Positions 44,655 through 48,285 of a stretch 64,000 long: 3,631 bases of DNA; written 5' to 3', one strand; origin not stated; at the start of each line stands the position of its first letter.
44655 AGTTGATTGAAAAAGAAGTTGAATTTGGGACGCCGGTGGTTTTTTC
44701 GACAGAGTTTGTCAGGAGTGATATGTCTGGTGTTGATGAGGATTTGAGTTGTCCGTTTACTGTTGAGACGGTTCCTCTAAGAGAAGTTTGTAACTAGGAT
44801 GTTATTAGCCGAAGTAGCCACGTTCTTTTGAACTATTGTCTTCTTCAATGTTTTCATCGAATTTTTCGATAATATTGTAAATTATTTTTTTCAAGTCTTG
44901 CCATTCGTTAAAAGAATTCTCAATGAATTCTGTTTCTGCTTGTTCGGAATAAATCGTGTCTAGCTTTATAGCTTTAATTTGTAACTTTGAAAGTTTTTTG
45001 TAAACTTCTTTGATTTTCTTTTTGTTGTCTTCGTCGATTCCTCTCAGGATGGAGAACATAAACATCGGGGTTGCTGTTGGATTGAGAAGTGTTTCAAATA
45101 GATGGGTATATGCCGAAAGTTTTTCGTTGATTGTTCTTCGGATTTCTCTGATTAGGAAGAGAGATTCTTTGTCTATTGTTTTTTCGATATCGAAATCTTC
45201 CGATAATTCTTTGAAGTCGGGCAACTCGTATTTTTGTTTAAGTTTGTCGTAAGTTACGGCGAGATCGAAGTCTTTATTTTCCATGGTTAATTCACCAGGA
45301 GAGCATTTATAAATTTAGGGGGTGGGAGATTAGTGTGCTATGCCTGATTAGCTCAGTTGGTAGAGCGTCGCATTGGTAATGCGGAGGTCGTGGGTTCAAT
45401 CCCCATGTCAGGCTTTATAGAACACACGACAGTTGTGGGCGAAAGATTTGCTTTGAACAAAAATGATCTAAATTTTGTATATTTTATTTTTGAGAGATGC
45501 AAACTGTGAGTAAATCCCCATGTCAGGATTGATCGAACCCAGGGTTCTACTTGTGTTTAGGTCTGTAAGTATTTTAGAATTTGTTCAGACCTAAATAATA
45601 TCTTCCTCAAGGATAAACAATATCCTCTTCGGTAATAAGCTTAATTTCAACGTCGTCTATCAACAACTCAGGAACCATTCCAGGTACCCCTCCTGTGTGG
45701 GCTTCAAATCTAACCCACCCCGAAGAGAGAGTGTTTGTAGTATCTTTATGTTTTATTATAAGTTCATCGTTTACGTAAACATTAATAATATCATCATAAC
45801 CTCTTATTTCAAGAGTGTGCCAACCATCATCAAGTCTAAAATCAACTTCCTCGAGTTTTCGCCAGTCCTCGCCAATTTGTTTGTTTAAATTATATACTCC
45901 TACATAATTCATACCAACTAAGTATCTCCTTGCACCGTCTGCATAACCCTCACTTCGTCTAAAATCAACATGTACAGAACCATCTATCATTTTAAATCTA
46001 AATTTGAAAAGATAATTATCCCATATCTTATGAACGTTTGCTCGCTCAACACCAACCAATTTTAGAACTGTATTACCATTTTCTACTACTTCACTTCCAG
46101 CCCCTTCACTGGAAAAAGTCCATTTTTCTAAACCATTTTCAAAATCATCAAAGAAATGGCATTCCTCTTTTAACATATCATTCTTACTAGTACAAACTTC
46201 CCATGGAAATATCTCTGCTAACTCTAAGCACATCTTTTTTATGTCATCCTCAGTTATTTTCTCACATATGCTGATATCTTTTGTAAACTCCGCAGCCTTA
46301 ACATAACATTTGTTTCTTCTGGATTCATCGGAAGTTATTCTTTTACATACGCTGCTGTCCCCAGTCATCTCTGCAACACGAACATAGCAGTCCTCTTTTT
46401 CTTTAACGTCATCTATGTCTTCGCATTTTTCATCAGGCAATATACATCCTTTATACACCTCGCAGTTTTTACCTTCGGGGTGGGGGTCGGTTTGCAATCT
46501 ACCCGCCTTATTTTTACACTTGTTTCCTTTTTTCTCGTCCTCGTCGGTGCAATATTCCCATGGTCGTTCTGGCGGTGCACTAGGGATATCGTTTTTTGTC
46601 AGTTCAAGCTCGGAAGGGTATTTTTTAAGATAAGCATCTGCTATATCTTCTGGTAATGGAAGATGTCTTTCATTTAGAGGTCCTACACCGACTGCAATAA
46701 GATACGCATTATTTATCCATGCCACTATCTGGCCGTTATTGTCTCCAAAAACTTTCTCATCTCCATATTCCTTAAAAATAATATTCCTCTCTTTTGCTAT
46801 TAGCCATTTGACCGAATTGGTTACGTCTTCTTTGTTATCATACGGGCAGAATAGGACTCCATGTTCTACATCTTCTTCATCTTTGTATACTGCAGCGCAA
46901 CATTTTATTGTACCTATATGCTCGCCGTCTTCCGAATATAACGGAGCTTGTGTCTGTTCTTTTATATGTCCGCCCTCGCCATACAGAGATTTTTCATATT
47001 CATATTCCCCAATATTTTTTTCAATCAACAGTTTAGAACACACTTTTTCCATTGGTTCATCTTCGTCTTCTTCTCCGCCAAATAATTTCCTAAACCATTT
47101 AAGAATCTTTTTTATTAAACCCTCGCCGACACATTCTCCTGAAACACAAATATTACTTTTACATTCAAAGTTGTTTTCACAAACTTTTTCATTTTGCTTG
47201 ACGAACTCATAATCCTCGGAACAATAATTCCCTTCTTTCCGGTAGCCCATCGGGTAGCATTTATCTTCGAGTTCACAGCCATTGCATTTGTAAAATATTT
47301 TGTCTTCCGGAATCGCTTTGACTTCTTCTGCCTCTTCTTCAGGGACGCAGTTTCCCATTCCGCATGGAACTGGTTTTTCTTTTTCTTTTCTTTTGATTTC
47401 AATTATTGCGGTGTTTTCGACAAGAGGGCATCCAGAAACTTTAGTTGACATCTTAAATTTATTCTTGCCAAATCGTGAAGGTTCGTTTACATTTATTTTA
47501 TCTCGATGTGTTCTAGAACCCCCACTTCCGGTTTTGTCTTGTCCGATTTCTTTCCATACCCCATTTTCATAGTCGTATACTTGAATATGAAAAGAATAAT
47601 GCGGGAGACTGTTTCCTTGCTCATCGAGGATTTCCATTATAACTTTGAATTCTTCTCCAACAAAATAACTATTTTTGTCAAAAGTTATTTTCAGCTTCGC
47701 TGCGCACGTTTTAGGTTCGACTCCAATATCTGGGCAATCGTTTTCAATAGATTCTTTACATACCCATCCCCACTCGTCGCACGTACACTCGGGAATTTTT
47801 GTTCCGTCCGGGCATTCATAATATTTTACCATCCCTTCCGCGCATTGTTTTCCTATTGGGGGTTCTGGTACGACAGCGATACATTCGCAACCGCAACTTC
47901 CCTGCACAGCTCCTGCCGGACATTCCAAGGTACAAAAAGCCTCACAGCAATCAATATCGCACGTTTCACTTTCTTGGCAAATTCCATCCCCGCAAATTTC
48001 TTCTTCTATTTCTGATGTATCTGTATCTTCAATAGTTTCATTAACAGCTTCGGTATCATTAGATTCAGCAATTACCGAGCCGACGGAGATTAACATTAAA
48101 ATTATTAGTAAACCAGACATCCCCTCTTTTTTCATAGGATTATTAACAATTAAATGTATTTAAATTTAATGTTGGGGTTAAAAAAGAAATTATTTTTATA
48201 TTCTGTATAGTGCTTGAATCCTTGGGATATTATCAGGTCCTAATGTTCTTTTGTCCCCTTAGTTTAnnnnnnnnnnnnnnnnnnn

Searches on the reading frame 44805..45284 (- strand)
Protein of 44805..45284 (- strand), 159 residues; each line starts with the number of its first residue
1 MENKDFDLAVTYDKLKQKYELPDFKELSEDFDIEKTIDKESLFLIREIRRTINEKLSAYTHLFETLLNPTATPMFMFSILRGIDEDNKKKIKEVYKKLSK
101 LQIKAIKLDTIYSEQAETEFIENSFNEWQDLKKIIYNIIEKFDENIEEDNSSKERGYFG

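Call 13: search_protein_families(library=pfam, max_evalue=0.01, proteins=[window:44805-45284:-])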
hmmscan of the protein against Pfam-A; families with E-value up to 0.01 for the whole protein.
window:44805-45284:- (159 aa): 1 family
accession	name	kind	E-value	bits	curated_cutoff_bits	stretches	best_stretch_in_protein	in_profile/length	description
PF00067.27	p450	-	0.00076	18.8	22.8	1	32-152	113-237/462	Cytochrome P450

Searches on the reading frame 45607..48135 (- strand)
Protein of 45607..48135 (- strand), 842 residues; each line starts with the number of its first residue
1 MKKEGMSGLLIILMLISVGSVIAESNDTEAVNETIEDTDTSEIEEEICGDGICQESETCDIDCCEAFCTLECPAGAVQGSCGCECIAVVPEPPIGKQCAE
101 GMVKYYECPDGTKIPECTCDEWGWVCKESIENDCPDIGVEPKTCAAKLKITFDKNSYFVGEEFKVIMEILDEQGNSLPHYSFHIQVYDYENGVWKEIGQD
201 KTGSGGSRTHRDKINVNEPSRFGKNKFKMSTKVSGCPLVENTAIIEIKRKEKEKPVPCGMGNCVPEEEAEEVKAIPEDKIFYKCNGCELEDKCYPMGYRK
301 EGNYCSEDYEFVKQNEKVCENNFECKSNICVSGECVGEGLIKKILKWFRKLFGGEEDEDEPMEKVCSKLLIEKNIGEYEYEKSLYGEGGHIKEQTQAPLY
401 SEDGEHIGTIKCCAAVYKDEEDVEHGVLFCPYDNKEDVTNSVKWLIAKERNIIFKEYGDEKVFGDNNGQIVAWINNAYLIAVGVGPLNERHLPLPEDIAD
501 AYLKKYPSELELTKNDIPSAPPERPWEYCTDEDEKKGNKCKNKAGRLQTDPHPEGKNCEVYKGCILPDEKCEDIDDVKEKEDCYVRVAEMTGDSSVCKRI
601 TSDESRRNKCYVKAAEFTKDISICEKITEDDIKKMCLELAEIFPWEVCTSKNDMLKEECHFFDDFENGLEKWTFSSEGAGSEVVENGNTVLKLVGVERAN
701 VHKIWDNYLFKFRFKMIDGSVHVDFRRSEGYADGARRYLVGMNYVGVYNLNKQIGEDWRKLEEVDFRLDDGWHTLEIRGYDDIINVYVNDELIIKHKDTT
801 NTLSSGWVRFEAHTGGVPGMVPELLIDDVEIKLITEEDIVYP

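Call 13: search_protein_families(library=pfam, max_evalue=0.01, proteins=[window:45607-48135:-])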
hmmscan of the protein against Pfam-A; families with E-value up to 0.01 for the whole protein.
window:45607-48135:- (842 aa): 1 family
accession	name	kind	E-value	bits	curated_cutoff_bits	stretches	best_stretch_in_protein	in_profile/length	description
PF06439.18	3keto-disac_hyd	-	7.8e-05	23.2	26.8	1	668-815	10-177/187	3-keto-disaccharide hydrolase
